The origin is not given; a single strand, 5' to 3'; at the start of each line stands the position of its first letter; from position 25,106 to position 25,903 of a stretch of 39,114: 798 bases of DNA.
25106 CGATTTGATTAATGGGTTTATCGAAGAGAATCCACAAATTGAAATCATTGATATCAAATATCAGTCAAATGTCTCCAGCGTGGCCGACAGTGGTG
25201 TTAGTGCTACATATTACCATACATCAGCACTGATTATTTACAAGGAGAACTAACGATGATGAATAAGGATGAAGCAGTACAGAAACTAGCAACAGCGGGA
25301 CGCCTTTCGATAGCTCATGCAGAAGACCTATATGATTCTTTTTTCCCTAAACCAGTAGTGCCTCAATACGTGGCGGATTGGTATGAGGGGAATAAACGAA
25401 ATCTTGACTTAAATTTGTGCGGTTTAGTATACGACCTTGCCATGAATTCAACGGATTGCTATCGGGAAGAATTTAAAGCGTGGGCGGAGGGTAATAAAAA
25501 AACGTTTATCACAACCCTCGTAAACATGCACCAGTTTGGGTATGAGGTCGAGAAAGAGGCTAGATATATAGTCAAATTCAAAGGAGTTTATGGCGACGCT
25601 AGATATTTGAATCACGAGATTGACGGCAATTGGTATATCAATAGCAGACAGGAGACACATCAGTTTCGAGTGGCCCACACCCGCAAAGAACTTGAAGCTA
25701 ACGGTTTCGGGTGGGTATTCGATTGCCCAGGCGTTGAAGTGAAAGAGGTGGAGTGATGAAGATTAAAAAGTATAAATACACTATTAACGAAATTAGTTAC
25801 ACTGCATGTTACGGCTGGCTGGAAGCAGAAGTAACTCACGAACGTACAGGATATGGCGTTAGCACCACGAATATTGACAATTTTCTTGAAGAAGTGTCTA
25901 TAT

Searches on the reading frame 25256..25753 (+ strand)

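Call 74: search_protein_families(library=phrogs, proteins=[window:25256-25753:+], max_evalue=0.00001)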
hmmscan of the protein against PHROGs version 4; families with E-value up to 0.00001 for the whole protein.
window:25256-25753:+ (166 aa): 1 family
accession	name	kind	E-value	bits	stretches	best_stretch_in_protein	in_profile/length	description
phrog_121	-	unknown function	2.2e-37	130.1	1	2-166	48-222/297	-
